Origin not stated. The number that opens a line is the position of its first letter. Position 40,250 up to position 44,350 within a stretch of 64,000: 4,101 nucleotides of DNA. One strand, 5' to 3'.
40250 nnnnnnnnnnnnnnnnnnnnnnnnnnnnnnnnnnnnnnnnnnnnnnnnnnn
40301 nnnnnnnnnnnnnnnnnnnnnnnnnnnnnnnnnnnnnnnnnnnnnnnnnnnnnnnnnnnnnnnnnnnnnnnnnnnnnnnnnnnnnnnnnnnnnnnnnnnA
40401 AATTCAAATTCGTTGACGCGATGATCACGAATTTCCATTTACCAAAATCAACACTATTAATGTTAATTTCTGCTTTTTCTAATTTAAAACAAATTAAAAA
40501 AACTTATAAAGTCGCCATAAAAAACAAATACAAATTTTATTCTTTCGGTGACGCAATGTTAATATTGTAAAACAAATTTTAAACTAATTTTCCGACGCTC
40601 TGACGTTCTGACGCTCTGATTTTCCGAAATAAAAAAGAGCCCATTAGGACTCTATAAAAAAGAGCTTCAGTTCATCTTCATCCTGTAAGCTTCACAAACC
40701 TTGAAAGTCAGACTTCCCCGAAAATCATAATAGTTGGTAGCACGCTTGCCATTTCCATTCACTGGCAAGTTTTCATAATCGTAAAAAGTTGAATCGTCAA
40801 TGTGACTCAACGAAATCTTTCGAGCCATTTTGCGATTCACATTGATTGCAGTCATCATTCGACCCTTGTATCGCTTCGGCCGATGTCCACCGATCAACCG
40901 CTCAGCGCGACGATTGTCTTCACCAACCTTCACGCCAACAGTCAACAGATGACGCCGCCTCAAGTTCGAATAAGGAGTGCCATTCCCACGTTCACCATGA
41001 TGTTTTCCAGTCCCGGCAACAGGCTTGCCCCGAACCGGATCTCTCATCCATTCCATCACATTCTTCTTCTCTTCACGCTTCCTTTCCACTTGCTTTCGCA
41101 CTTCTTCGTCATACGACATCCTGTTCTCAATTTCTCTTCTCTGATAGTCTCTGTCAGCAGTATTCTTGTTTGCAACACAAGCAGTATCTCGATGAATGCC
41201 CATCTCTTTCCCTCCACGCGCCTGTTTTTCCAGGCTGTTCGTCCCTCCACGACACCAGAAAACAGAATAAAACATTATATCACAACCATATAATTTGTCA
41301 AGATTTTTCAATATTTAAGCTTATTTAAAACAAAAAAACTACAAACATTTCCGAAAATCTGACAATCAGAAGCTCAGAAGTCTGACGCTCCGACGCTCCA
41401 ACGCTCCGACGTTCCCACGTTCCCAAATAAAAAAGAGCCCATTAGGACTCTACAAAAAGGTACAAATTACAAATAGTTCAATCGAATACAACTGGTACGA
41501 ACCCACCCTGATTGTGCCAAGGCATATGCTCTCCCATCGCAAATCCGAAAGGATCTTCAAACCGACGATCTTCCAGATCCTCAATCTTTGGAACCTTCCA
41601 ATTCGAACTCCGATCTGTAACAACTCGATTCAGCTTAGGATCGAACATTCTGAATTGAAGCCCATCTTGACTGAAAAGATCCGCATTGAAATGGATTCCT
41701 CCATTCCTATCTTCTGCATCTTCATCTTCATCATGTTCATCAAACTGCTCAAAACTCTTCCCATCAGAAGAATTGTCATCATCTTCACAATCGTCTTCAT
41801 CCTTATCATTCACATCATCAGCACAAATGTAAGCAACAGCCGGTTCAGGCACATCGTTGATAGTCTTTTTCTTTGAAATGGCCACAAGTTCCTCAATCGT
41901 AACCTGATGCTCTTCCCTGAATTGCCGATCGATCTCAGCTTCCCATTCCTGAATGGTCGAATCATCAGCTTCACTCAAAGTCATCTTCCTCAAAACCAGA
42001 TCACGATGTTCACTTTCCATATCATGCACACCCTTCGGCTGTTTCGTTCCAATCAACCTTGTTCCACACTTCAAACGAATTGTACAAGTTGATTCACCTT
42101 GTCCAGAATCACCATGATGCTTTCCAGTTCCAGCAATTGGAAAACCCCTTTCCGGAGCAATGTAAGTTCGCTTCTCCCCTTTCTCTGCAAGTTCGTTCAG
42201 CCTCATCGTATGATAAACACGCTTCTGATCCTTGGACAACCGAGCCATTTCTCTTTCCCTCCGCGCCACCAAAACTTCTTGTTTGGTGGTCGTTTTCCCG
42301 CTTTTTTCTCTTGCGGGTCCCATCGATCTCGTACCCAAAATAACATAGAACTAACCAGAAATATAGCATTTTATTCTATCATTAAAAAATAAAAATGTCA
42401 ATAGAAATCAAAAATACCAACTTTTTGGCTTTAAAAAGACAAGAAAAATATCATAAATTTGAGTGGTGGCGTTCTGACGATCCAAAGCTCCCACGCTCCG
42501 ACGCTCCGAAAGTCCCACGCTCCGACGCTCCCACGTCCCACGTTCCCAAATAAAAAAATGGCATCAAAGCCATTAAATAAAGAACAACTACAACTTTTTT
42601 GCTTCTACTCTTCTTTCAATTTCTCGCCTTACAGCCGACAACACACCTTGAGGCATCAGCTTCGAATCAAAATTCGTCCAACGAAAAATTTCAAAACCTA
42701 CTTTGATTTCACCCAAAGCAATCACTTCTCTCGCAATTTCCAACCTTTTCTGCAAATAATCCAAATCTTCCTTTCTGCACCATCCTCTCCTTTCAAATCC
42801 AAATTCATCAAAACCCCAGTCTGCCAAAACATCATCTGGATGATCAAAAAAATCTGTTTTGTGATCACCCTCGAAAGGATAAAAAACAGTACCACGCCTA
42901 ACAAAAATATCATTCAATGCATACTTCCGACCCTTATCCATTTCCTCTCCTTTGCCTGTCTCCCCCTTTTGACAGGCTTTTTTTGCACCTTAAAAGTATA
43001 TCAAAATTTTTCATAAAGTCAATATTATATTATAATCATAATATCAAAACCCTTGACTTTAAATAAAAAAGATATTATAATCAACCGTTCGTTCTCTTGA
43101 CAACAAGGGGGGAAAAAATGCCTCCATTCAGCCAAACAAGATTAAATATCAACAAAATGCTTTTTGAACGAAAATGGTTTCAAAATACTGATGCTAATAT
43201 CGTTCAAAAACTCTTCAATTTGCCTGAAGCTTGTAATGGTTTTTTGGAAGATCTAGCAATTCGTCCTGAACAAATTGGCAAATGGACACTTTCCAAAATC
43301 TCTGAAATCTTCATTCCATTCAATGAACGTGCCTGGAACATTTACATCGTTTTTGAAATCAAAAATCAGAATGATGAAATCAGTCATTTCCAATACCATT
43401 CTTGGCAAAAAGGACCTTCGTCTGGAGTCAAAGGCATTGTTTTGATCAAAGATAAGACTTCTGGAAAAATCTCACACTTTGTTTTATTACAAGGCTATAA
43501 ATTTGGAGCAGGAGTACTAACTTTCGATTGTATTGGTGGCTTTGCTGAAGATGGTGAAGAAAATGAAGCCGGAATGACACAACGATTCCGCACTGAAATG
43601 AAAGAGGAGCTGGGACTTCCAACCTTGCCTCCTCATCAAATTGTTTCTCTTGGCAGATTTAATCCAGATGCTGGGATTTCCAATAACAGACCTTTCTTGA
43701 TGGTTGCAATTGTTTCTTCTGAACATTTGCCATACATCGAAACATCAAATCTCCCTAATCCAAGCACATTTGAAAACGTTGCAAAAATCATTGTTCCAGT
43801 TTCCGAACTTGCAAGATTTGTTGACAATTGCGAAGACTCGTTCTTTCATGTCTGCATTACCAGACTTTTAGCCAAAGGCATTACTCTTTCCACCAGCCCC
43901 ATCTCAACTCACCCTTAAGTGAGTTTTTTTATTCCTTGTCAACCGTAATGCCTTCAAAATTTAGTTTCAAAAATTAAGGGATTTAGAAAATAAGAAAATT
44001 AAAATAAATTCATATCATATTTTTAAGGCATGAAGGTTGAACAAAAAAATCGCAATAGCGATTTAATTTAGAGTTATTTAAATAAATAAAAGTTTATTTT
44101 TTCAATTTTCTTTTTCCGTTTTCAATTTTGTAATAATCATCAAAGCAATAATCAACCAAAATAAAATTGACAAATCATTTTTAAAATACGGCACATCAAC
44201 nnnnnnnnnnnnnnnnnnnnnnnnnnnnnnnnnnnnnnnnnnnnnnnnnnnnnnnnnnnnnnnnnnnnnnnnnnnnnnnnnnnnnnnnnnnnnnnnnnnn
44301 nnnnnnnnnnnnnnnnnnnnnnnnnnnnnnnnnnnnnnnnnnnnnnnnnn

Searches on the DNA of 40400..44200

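Call 101: search_rna_families(source=window, start=40400, end=44200, threshold=evalue, max_evalue=0.1)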
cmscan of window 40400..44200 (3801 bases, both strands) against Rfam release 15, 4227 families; matches with E-value up to 0.1: 0.
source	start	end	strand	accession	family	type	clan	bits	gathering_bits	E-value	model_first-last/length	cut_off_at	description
